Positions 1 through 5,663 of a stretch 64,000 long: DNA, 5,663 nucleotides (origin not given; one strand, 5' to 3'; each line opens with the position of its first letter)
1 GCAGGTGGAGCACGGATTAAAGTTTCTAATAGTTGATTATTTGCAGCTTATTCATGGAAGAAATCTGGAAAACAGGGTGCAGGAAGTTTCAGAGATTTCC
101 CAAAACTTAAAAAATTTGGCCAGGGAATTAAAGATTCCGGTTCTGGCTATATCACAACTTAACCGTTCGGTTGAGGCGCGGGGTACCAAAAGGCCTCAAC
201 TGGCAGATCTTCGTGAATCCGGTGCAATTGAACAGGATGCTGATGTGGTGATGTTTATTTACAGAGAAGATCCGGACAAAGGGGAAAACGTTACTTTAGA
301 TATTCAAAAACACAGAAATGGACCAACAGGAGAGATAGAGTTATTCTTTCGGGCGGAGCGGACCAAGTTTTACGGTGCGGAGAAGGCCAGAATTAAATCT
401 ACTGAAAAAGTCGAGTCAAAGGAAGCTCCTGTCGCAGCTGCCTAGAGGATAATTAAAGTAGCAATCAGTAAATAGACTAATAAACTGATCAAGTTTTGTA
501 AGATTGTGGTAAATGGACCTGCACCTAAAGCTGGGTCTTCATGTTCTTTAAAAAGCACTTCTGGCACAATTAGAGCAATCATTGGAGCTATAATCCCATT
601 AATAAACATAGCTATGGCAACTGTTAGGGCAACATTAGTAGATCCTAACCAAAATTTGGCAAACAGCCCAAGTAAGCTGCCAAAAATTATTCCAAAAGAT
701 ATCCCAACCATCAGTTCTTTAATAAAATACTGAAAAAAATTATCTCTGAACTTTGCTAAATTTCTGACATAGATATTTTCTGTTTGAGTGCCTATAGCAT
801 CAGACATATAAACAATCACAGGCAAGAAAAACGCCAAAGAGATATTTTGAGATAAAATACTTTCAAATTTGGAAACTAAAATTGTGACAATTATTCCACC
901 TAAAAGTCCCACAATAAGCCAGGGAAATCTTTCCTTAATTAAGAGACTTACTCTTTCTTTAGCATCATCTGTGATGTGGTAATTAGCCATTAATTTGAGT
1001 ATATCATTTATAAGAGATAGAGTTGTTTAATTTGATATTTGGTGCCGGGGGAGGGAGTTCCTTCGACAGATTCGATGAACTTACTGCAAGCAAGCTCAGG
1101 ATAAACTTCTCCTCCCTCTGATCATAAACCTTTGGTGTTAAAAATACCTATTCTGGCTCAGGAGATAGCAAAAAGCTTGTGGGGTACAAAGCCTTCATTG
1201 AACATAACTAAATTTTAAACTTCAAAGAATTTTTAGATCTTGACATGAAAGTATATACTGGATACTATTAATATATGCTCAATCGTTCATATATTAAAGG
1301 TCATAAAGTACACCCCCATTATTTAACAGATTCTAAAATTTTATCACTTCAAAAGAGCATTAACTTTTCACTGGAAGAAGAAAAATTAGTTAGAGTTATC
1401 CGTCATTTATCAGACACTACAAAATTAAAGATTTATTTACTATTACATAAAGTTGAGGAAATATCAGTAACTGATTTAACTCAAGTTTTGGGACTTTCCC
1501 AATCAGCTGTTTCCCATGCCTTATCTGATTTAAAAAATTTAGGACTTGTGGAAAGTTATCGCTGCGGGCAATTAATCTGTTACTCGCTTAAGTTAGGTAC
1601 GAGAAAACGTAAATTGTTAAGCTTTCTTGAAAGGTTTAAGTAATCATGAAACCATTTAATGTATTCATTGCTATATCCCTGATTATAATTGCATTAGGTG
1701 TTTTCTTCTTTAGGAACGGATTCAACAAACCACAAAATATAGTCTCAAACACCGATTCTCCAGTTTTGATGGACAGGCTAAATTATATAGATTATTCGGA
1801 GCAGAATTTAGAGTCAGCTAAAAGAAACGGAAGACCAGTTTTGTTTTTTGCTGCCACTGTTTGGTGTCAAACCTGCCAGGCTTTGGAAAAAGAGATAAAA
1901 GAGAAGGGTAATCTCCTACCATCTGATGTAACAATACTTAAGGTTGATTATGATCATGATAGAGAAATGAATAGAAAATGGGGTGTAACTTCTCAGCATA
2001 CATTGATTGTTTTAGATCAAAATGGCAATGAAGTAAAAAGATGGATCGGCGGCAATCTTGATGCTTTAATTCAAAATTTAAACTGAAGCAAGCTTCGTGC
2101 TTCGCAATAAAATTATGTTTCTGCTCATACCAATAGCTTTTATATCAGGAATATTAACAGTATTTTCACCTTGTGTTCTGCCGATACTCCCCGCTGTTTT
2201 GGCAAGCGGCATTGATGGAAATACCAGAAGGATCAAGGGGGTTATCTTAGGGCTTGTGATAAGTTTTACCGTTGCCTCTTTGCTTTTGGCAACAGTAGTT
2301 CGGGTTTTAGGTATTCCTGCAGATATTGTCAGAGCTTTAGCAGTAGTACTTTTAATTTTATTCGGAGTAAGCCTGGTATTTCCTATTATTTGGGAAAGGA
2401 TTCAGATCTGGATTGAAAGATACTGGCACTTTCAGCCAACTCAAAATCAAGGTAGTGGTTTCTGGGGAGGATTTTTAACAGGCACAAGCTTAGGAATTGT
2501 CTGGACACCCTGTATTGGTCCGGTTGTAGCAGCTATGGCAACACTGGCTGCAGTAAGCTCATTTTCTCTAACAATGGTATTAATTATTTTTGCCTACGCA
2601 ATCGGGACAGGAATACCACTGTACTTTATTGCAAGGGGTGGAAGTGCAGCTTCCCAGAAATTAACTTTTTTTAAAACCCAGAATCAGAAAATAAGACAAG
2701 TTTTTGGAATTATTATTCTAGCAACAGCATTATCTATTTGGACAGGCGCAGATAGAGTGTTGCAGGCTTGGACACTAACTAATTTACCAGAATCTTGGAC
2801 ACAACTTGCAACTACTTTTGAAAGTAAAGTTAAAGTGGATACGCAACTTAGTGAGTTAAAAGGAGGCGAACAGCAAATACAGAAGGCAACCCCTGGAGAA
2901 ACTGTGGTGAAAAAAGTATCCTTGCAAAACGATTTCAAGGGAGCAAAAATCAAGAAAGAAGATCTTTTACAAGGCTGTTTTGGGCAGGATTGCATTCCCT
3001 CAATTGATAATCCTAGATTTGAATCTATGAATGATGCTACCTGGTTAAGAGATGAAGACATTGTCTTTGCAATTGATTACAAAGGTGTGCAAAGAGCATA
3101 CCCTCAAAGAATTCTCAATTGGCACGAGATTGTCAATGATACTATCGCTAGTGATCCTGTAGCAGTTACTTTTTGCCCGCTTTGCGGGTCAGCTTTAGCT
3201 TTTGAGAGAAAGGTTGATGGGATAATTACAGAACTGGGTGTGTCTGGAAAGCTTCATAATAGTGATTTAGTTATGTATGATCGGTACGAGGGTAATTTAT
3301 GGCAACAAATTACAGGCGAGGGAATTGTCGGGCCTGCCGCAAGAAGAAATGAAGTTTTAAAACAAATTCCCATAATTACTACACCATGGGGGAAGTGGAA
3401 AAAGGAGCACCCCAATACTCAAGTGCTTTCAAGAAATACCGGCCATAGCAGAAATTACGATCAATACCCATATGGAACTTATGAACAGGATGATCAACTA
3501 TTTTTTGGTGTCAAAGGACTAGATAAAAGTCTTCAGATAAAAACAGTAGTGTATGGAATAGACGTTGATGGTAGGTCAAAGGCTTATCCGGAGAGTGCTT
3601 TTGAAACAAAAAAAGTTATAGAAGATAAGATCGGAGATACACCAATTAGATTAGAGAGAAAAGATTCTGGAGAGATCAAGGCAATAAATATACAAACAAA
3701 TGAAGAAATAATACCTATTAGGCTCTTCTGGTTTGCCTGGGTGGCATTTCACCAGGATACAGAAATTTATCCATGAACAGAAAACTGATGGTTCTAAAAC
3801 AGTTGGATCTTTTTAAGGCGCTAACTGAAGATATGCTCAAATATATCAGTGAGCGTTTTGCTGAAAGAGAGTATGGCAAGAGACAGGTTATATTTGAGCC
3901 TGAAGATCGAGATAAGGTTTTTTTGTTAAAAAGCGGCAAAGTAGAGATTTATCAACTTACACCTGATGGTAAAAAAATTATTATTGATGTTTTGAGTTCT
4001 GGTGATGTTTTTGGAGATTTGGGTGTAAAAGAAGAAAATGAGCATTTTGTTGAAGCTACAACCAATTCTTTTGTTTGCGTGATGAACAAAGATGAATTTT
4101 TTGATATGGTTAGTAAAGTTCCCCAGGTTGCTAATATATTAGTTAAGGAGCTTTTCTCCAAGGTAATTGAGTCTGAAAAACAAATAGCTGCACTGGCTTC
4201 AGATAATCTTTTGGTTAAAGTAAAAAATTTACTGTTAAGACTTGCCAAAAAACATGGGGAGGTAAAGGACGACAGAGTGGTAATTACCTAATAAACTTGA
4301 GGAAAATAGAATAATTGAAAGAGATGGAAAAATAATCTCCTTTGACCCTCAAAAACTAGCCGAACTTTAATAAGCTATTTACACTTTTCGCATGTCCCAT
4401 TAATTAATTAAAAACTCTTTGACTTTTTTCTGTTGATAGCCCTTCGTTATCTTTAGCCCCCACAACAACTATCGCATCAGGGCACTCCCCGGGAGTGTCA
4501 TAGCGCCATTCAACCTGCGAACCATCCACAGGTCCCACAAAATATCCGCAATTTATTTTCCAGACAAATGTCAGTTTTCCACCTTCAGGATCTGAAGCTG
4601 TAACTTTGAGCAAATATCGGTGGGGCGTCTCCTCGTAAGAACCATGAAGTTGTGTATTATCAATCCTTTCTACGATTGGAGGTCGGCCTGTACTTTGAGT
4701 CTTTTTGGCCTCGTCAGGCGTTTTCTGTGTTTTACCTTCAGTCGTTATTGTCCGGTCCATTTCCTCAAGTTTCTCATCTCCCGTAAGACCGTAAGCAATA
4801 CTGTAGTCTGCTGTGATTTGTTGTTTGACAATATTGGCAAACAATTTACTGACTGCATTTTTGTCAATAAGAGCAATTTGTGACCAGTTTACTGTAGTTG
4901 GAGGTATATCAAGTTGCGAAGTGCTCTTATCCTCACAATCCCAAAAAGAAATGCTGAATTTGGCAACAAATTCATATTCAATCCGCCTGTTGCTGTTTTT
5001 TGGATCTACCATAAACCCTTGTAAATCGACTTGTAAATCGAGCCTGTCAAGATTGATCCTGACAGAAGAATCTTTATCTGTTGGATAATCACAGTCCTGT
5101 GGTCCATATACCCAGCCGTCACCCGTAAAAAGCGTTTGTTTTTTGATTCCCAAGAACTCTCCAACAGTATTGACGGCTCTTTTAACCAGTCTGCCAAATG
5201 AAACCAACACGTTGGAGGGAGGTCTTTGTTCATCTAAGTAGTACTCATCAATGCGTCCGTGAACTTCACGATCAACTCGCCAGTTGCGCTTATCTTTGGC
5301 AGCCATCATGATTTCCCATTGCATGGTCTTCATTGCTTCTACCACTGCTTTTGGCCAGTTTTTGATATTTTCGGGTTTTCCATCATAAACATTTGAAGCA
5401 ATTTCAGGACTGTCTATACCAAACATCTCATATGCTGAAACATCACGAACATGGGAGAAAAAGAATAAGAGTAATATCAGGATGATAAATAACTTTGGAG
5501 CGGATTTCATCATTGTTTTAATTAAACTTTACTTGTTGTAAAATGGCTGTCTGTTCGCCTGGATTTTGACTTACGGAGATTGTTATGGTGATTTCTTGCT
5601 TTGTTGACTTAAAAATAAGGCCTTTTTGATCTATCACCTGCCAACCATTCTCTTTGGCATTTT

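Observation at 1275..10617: Thiol-redox and metal homeostasis cluster with two unannotated small Cys/His-rich ORFs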

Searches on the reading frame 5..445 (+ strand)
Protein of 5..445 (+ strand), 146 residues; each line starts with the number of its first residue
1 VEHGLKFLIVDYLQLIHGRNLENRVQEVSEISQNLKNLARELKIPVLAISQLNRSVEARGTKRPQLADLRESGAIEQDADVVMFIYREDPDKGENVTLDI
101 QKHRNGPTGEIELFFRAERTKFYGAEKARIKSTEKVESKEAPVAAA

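Call 4: search_protein_families(library=pfam, proteins=[window:5-445:+], max_evalue=0.01)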
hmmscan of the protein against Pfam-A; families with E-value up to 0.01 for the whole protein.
window:5-445:+ (146 aa): 2 families
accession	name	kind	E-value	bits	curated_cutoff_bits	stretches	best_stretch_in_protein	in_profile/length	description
PF03796.21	DnaB_C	-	2.1e-51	175.2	27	1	2-122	127-253/255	DnaB-like helicase C terminal domain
PF13481.12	AAA_25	-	0.0075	16.4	27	0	3-53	142-191/195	AAA domain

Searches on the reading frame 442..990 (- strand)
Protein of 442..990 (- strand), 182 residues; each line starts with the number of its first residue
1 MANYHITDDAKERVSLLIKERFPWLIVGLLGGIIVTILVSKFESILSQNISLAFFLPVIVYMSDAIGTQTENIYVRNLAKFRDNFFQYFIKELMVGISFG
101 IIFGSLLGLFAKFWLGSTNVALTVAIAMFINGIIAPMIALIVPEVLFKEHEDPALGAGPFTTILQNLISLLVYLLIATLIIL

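Call 4: search_protein_families(library=pfam, proteins=[window:442-990:-], max_evalue=0.01)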
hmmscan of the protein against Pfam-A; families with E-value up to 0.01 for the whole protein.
window:442-990:- (182 aa): 1 family
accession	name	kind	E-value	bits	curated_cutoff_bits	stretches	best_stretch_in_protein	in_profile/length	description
PF01769.21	MgtE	-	1e-18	68.3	27.6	1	56-176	1-125/125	Divalent cation transporter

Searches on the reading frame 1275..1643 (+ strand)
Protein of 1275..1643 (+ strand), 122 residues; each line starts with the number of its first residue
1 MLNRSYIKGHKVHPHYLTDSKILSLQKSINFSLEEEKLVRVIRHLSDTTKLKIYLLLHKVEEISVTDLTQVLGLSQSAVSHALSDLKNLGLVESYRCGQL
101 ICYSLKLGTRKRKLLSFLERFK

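Call 3: search_protein_families(library=pfam, proteins=[window:1275-1643:+], max_evalue=0.01)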
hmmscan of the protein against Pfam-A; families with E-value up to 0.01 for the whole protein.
window:1275-1643:+ (122 aa): 13 families
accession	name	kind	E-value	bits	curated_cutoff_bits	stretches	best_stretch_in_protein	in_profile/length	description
PF01022.26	HTH_5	-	3.9e-10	39.9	22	1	47-94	1-47/47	Bacterial regulatory protein, arsR family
PF12802.13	MarR_2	-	3.4e-07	30.8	27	1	57-96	14-54/61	MarR family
PF13412.12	HTH_24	-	1e-06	28.7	21.9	1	47-93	2-48/48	Winged helix-turn-helix DNA-binding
PF09339.16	HTH_IclR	-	2.2e-05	24.6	22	1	56-93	12-49/52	IclR helix-turn-helix domain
PF12840.13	HTH_20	-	9.6e-05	22.7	27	1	45-94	1-50/51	Helix-turn-helix domain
PF13545.12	HTH_Crp_2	-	0.00022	21.6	27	1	62-96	22-56/70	Crp-like helix-turn-helix domain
PF01978.25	TrmB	-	0.00031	21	25.6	1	51-94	11-54/68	Sugar-specific transcriptional regulator TrmB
PF01047.28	MarR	-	0.00034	20.9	24.6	1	51-97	6-52/59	MarR family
PF01325.25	Fe_dep_repress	-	0.001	19.6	26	1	53-93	13-53/60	Iron dependent repressor, N-terminal DNA binding domain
PF24034.1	DUF7343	-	0.0014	18.8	27.6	1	67-99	23-55/62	Domain of unknown function (DUF7343)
PF08279.18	HTH_11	-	0.0018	18.5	25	1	51-91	3-45/55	HTH domain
PF02082.26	Rrf2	-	0.002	18.7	30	1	53-96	13-57/132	Iron-dependent Transcriptional regulator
PF13463.12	HTH_27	-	0.0036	18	22.2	1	58-94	14-50/68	Winged helix DNA-binding domain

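Call 22: search_protein_families(library=ncbifam, proteins=[window:1275-1643:+], max_evalue=0.01)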
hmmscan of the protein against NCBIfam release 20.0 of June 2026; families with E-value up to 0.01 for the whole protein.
window:1275-1643:+ (122 aa): 24 families
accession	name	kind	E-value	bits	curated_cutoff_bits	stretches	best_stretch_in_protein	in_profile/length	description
NF033788.1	HTH_metalloreg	subfamily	8.9e-19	67.1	55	1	39-106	2-69/77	metalloregulator ArsR/SmtB family transcription factor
NF033789.1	repress_SdpR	subfamily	2e-09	37.2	100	1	43-107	3-66/79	autorepressor SdpR family transcription factor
NF041413.1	ArsR_Rv2640c_fam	equivalog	2.1e-08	34.5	155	1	42-104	36-100/118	Rv2640c family ArsR-like transcriptional regulator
NF045707.1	Dbac_1936_reg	equivalog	2.5e-08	33.8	115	1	40-106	9-74/99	ArsR/SmtB-type metalloregulator TsoR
NF007528.0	PRK10141.1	subfamily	2.8e-08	33.6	97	1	39-105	7-73/117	metalloregulator ArsR/SmtB family transcription factor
NF040939.2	trans_reg_lrs14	equivalog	1.8e-06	27.9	90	1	34-94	8-68/103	Lrs14 family HTH-type transcriptional regulator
NF047906.1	CdPbTransRegCmtR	equivalog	2e-06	27.6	150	1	35-106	8-78/104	Cd(II)/Pb(II)-sensing metalloregulatory transcriptional regulator CmtR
NF052532.1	TransRegPagRBaca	equivalog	4.8e-06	26.6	170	1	32-106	13-84/99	transcriptional repressor PagR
NF053606.1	Sta1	subfamily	1.9e-05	24.7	80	1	39-94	12-66/100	Sta1 family transcriptional regulator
NF040642.1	sulf_sens_BigR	equivalog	3.7e-05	23.7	155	1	40-106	12-77/95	sulfite-sensing transcriptional repressor BigR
TIGR01884.1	cas_HTH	subfamily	0.00016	21.1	60.2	1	32-96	127-190/202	CRISPR-associated CARF protein Csa3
NF053755.1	MsvR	equivalog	0.00032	20.5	220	1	42-94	7-58/236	transcriptional factor MsvR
NF053756.1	MreA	equivalog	0.00045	20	100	1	52-94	21-63/110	MreA family transcriptional regulator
NF053758.1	ChrTpTrnRegChrS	equivalog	0.00061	19.6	250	1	47-95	13-61/158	chromate efflux transcriptional regulator ChrS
NF005809.0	PRK07670.1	equivalog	0.00072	19.1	326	1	19-81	177-237/255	FliA/WhiG family RNA polymerase sigma factor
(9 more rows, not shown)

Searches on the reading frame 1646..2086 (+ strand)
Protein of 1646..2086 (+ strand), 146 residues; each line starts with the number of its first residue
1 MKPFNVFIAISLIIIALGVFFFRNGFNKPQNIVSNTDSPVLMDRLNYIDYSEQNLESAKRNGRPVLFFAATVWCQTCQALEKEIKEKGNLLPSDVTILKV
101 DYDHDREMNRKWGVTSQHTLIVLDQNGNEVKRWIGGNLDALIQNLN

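Call 3: search_protein_families(library=pfam, proteins=[window:1646-2086:+], max_evalue=0.01)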
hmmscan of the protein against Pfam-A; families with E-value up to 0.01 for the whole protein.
window:1646-2086:+ (146 aa): 7 families
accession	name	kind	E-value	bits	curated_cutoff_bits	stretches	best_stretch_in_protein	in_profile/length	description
PF00085.26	Thioredoxin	-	5.6e-10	39.6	23.5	1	64-145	21-101/103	Thioredoxin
PF13899.12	Thioredoxin_7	-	1.3e-06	28.9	27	1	50-104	5-62/83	Thioredoxin-like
PF13098.12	Thioredoxin_2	-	2.3e-06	28.3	27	1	58-135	1-93/104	Thioredoxin-like domain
PF08534.16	Redoxin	-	2.9e-05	24.4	26.6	1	53-133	19-101/148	Redoxin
PF13905.12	Thioredoxin_8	-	8.1e-05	23.3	27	0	63-110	2-51/94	Thioredoxin-like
PF03190.21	Thioredox_DsbH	-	0.0026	18.2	27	1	43-108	18-86/163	Protein of unknown function, DUF255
PF00578.27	AhpC-TSA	-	0.0027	18.1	26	1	54-126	19-91/124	AhpC/TSA family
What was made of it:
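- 1646..2086 (+): Membrane-anchored thioredoxin (WCQTC), probable extracytoplasmic acceptor of CcdA. Call 3.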

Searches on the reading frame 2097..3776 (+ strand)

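Call 3: search_protein_families(library=pfam, proteins=[window:2097-3776:+], max_evalue=0.01)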
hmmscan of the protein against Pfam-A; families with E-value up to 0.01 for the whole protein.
window:2097-3776:+ (559 aa): 3 families
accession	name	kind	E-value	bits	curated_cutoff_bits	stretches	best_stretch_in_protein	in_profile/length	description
PF11376.13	DUF3179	-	1e-90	304.5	27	1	297-529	1-232/292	Protein of unknown function (DUF3179)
PF02683.22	DsbD_TM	-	1.6e-12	47.6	27.1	1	9-214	3-214/219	Cytochrome C biogenesis protein transmembrane domain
PF13386.12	DsbD_2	-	3.9e-08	33.9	24.9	1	13-208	1-194/199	Cytochrome C biogenesis protein transmembrane region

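Call 22: search_protein_families(library=ncbifam, proteins=[window:2097-3776:+], max_evalue=0.01)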
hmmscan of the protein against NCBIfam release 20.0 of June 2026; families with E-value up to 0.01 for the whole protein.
window:2097-3776:+ (559 aa): 2 families
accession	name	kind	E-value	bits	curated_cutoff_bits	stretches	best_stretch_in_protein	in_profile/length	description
NF001419.0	PRK00293.1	subfamily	3.4e-12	45.7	330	1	11-241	172-402/574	protein-disulfide reductase DsbD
NF045694.1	seleno_TsoB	exception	1.7e-08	33.1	805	1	8-211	183-387/572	rhodanese/DsbD fusion-like selenoprotein TsoB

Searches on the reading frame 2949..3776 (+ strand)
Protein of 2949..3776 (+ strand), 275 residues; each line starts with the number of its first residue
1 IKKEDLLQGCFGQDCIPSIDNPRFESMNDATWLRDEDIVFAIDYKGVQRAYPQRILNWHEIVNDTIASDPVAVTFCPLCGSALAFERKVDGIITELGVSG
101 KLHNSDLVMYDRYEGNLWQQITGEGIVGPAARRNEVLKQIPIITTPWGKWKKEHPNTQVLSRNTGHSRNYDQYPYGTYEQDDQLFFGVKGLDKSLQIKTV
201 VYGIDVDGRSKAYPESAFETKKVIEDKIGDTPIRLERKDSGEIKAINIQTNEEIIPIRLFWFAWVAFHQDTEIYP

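Call 58: search_solved_structures(query=window:2949-3776:+, max_evalue=0.01)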
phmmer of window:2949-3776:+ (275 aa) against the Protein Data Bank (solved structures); distinct sequences matched with E-value up to 0.01: 0.
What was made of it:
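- Tried and rejected: No solved structure by sequence (call 58).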

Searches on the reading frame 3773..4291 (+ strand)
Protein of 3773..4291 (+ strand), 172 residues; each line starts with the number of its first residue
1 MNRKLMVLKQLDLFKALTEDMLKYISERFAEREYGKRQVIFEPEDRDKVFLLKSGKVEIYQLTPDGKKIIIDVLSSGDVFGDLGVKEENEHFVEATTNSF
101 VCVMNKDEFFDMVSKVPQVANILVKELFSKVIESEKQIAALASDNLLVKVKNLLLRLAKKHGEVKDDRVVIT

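Call 3: search_protein_families(library=pfam, proteins=[window:3773-4291:+], max_evalue=0.01)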
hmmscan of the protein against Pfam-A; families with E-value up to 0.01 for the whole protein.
window:3773-4291:+ (172 aa): 1 family
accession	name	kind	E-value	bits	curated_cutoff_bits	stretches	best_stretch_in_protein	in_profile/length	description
PF00027.35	cNMP_binding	-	3.1e-17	62.8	27.5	1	32-114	2-87/89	Cyclic nucleotide-binding domain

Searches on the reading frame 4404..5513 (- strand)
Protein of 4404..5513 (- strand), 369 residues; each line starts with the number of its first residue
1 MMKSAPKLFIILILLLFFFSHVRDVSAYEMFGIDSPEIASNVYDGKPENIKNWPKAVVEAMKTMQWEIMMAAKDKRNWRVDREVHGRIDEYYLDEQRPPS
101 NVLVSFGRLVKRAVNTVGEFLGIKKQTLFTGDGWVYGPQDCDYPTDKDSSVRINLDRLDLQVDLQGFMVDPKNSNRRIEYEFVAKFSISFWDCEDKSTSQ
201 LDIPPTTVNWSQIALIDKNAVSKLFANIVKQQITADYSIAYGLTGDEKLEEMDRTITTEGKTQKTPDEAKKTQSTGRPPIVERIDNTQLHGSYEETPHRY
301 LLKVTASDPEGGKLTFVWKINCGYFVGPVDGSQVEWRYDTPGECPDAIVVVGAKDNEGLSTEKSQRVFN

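Call 3: search_protein_families(library=pfam, proteins=[window:4404-5513:-], max_evalue=0.01)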
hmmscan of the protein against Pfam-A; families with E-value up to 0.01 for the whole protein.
window:4404-5513:- (369 aa): 0 families

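Call 78: search_protein_families(library=pfam, proteins=[window:4404-5513:-], max_evalue=1)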
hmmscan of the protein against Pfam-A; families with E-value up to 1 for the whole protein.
window:4404-5513:- (369 aa): 0 families
